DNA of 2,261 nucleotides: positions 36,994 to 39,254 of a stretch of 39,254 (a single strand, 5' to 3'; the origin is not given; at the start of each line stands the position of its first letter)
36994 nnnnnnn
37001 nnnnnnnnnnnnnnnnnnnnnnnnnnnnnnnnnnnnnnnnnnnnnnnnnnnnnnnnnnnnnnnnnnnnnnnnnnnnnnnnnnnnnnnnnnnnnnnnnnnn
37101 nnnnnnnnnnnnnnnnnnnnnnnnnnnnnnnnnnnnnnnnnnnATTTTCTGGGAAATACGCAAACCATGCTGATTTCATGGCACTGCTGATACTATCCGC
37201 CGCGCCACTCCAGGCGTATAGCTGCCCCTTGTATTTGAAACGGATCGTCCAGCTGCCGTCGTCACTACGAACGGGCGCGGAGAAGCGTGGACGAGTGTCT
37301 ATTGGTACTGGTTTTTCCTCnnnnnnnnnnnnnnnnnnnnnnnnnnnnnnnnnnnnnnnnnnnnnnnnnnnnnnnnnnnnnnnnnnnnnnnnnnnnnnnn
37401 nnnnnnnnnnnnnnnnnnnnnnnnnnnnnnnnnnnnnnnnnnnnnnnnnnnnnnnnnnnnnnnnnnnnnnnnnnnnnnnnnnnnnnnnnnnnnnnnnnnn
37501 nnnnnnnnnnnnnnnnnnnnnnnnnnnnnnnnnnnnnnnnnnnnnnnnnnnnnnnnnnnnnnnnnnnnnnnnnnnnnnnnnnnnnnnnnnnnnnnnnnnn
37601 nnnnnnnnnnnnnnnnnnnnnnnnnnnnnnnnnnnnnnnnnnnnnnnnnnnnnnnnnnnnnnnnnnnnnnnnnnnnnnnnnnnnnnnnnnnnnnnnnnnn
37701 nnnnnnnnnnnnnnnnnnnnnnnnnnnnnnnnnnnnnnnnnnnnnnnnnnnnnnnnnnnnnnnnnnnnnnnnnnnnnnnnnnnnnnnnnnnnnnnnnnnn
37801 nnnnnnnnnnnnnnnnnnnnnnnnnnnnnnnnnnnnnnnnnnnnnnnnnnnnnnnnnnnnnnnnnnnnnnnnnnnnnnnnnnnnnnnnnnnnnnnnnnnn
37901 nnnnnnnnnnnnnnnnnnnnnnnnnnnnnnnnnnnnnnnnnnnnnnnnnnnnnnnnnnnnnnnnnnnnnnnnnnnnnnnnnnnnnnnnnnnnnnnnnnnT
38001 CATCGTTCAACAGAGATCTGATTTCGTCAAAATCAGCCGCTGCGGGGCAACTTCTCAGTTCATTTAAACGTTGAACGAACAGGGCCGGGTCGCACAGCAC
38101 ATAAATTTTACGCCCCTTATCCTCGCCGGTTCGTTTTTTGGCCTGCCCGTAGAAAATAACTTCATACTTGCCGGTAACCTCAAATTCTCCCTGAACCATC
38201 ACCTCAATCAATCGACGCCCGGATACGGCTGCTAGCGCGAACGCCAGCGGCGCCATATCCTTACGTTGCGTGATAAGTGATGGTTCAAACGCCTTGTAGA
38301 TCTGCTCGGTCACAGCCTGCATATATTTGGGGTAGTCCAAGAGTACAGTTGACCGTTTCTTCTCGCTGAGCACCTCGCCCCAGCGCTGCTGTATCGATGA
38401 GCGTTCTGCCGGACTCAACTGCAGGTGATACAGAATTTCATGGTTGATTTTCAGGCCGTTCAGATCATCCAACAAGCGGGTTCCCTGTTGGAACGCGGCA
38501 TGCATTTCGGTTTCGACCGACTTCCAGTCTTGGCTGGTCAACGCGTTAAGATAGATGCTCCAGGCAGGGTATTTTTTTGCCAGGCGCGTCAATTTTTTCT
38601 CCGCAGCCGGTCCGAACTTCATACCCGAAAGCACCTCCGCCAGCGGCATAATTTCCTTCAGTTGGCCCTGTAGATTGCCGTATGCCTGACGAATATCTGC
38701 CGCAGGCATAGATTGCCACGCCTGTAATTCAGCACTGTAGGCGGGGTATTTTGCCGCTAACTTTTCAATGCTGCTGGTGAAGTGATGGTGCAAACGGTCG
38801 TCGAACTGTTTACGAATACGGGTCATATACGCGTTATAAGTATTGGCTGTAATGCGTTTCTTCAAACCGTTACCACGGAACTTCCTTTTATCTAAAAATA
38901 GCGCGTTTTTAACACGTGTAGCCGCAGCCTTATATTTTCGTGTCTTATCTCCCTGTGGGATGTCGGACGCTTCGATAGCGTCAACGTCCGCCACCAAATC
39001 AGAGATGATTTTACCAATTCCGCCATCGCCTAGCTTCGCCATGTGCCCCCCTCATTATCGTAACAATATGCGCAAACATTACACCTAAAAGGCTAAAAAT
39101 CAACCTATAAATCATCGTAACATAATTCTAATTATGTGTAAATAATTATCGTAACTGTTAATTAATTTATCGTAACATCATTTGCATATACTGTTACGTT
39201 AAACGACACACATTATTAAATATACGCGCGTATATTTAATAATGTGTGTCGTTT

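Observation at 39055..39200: Array of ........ repeats between telN and the telomere palindrome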

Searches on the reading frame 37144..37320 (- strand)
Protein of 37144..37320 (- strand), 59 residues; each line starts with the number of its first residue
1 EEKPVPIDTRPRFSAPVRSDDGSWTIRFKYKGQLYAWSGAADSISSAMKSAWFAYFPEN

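Call 57: find_homologous_proteins(query=window:37144-37320:-, max_evalue=0.001)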
Query window:37144-37320:-: no candidate shares three 5-residue words with the query. No homologue found.

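Call 67: predict_structure(alignment_id=A2)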
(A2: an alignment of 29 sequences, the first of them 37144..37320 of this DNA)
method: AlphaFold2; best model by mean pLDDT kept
length: 59 residues; sequences in the alignment: 29
mean_pLDDT: 83.4   pTM: 0.59
mean pLDDT of the five models: 83.4, 83.0, 82.1, 81.0, 80.2
residues with pLDDT >= 90: 26; 70-90: 22; 50-70: 7; < 50: 4
segments of 3 or more residues with pLDDT < 50: 1-3
pLDDT, mean of each block of 10 residues (from residue 1): 56 89 92 91 91 82
secondary structure, 60 per line:
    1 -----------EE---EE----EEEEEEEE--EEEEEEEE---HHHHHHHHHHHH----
elements in order: E23-30 E33-40 H44-55

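Call 72: fold_search(model_id=the predicted structure, library=pdb)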
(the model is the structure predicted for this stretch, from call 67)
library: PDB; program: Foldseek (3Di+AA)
matches with E <= 10: 1391; with E <= 0.001: 0
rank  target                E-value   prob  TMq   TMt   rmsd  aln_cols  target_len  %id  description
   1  3p1x_A                6.0e-02  0.75  0.40  0.36   4.7        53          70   11  Crystal structure of DRBM 2 domain of Interleukin enhancer-binding factor 3 from Homo sapiens, Northeast Structural Ge (released 2010-12-29)
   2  5npg_MODEL_1_A        2.2e-01  0.63  0.43  0.34   5.0        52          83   19  Solution structure of Drosophila melanogaster Loquacious dsRBD1 (released 2017-10-04)
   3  9kby_A                2.3e-01  0.80  0.51  0.06   2.9        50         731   16  Cryo-EM structure of DCL4-Hairpin RNA complex (released 2026-02-18)
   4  3vyy_A                2.5e-01  0.80  0.55  0.41   3.5        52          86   13  Structural insights into RISC assembly facilitated by dsRNA binding domains of human RNA helicase A (DHX9) (released 2013-02-13)
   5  2l3j_MODEL_1_A        2.5e-01  0.25  0.34  0.12   6.7        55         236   16  The solution structure of the ADAR2 dsRBM-RNA complex reveals a sequence-specific read out of the minor groove (released 2010-10-27)
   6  3llh_B                2.6e-01  0.96  0.61  0.56   2.1        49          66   14  Crystal structure of the first dsRBD of TAR RNA-binding protein 2 (released 2010-12-08)
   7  8hf0_A                2.8e-01  0.84  0.54  0.03   3.1        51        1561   18  DmDcr-2/R2D2/LoqsPD with 50bp-dsRNA in Dimer state (released 2023-09-06)
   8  1whq_MODEL_1_A        3.5e-01  0.41  0.44  0.30   5.0        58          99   16  Solution structure of the N-terminal dsRBD from hypothetical protein BAB28848 (released 2004-11-28)
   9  6wh9_F                3.7e-01  0.13  0.26  0.09  13.6        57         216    9  Ketoreductase from module 1 of the 6-deoxyerythronolide B synthase (KR1) in complex with antibody fragment (Fab) 1D10 (released 2020-09-09)
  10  5wtq_A                4.0e-01  0.41  0.39  0.23   3.4        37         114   14  Crystal structure of human proteasome-assembling chaperone PAC4 (released 2017-03-22)
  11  3lrs_B                4.2e-01  0.14  0.26  0.09  12.1        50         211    8  Structure of PG16, an antibody with broad and potent neutralization of HIV-1 (released 2010-06-09)
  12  9jvc_MODEL_1_A        4.5e-01  0.84  0.59  0.48   2.7        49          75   12  Solution Structure of DRB2 dsRBD1 (released 2025-06-18)
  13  5nhg_A                4.5e-01  0.80  0.42  0.06   1.5        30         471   10  Crystal structure of the human dihydrolipoamide dehydrogenase (released 2018-05-16)
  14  5j5z_A                4.5e-01  0.80  0.42  0.06   1.5        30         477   10  Crystal structure of the D444V disease-causing mutant of the human dihydrolipoamide dehydrogenase (released 2017-11-15)
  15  5n4c_D                4.5e-01  0.66  0.52  0.06   3.0        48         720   23  Prolyl oligopeptidase B from Galerina marginata bound to 35mer hydrolysis and macrocyclization substrate - S577A mutan (released 2017-11-01)
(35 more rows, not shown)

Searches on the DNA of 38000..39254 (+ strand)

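Call 7: search_dna_similar(query=window:38000-39254:+, collection=phages, mode=distant, max_rows=30)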
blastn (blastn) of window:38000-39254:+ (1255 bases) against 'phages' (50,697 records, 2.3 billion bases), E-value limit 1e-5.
Records with a match: 13; places in all: 14; records where one place covers at least 80% of the query: 0.
Best place of each record, by identity: 60-80% 13.
By first word of the organism name: Klebsiella 7; Escherichia 5; Enterobacter 1.
By host as written in the record: - 3; Klebsiella pneumoniae 2; Escherichia coli 1; Enterobacter sp. E12 1; Klebsiella oxytoca 1; Klebsiella pneumoniae Kp-48 1; Klebsiella quasipneumoniae FK688 1; Klebsiella pneumoniae KpLi5 1; and 2 more.
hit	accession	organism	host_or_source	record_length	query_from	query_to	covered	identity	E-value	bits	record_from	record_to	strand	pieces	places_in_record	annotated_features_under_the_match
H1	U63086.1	Escherichia phage N15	Escherichia coli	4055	133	989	68%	65.6%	3e-41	176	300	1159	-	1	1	telN: telomerase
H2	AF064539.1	Escherichia phage N15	-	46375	133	989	68%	65.6%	3e-41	176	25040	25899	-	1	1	gene 29: gp29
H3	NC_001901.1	Escherichia phage N15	-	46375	133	989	68%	65.6%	3e-41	176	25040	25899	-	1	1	gene 29: protelomerase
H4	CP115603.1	Enterobacter phage MStein-2023a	Enterobacter sp. E12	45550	133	989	68%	65.4%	1e-38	167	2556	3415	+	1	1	record has no annotation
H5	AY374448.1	Klebsiella phage phiKO2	-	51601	133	989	55%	66.9%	5e-25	188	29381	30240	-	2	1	protelomerase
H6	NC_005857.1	Klebsiella phage phiKO2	Klebsiella oxytoca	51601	133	989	55%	66.9%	5e-25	188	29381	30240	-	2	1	protelomerase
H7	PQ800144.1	Klebsiella phage Kpn_R1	Klebsiella pneumoniae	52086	133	472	27%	67.2%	4e-20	106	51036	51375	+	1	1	record has no annotation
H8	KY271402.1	Klebsiella phage 48ST307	Klebsiella pneumoniae Kp-48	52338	133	472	27%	67.2%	4e-20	106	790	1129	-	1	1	protelomerase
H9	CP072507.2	Klebsiella phage NAR688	Klebsiella quasipneumoniae FK688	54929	133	472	27%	67.2%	4e-20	106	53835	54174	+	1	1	record has no annotation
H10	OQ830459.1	Klebsiella phage vB_KpnS_KpLi5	Klebsiella pneumoniae KpLi5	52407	133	455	26%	67.4%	2e-18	101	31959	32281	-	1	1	protelomerase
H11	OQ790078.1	Klebsiella phage Kpn74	Klebsiella pneumoniae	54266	183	472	23%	68.1%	5e-19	102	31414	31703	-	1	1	protelomerase family protein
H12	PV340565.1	Escherichia phage PhiR46_1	Escherichia coli ECOR13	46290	315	455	11%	73.2%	5e-12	79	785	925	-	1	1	hypothetical protein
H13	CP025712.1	Escherichia phage YDC107_1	Escherichia coli YDC107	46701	315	455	11%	72.5%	2e-10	74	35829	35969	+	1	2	protelomerase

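Call 8: search_dna_similar(query=window:38000-39254:+, collection=plasmids, mode=distant, max_rows=30)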
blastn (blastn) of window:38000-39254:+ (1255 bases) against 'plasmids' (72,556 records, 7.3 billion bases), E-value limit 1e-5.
Records with a match: 171; places in all: 208; records where one place covers at least 80% of the query: 3.
Best place of each record, by identity: 60-80% 171.
By first word of the organism name: Klebsiella 129; Escherichia 28; Enterobacter 7; Salmonella 3; Pantoea 1; Rouxiella 1; Citrobacter 1; Shigella 1.
By predicted mobility (MOB-suite, as given by PLSDB): non-mobilizable 170; conjugative 1.
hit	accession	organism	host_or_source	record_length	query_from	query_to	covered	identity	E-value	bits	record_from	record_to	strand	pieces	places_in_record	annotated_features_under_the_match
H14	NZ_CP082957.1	Salmonella enterica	mixed culture,anthropogenic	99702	20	1024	80%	64.3%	1e-38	168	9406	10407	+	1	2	protelomerase family protein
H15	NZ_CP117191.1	Salmonella enterica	cell culture,anthropogenic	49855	20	1024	80%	64.3%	1e-38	168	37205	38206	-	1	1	protelomerase family protein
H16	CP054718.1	Salmonella enterica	-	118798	20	1024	80%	64.2%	5e-37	164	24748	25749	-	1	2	protelomerase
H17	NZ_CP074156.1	Enterobacter asburiae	lake water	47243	133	995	69%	64.8%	3e-33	151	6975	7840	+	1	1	protelomerase family protein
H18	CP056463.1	Enterobacter cloacae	culture,Freshwater sample from ...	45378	130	989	69%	64.6%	2e-30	142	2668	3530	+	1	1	protelomerase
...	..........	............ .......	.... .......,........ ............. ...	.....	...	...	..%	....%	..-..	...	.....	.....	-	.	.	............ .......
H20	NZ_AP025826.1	Enterobacter hormaechei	Homo sapiens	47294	133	989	68%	64.8%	1e-32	149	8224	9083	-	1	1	protelomerase family protein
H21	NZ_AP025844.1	Enterobacter hormaechei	Homo sapiens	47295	133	989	68%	64.8%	1e-32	149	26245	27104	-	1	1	protelomerase family protein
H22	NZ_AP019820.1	Enterobacter hormaechei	Homo sapiens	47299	133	989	68%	64.8%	1e-32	149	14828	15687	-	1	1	protelomerase family protein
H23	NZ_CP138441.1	Enterobacter cloacae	Homo sapiens,Bacterial pure ...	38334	133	989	68%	64.6%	2e-29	139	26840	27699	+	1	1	protelomerase family protein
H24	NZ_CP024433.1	Klebsiella pneumoniae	Homo sapiens,Trachaeal secretion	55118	133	989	68%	64.0%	2e-23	119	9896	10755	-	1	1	protelomerase family protein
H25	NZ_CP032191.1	Klebsiella pneumoniae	-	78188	133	989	68%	64.0%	2e-23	119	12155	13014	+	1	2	protelomerase family protein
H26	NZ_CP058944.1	Klebsiella pneumoniae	Homo sapiens,blood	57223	133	989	68%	64.0%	2e-23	119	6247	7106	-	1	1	protelomerase family protein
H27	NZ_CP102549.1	Klebsiella pneumoniae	Homo sapiens,microbial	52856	133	989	68%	64.0%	2e-23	119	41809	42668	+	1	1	protelomerase family protein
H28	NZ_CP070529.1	Klebsiella pneumoniae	Homo sapiens,swab from around the ...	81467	133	989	68%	64.0%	2e-23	119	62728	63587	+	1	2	protelomerase family protein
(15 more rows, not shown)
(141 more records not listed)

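Call 78: search_rna_families(source=window, start=38700, end=39254, threshold=evalue, max_evalue=1)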
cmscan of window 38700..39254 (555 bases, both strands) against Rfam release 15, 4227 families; matches with E-value up to 1: 8.
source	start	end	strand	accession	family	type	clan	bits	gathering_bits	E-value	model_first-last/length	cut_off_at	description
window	39204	39251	+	RF04176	mir-3149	Gene; miRNA;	-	33.5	100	0.00014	1-83/83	no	mir-3149 microRNA precursor family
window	39201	39252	-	RF04154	mir-1277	Gene; miRNA;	-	33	81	0.00022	1-78/78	no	mir-1277 microRNA precursor family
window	39201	39254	+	RF04195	MIR6217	Gene; miRNA;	-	32.5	110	2.4e-05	1-228/228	no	MIR6217 microRNA precursor family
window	39198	39254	+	RF04241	mir-5014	Gene; miRNA;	-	27.3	101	0.0018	1-120/123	3'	mir-5014 microRNA precursor family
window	39182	39254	+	RF04263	MIR2593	Gene; miRNA;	-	26.8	96.2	0.019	1-98/116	3'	MIR2593 microRNA precursor family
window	39196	39254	+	RF04278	MIR4372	Gene; miRNA;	CL00145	26.8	100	0.02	1-118/123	3'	MIR4372 microRNA precursor family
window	39176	39254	-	RF04241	mir-5014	Gene; miRNA;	-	24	101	0.015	26-123/123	5'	mir-5014 microRNA precursor family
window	39201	39254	+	RF04154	mir-1277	Gene; miRNA;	-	23.7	81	0.058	9-68/78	3'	mir-1277 microRNA precursor family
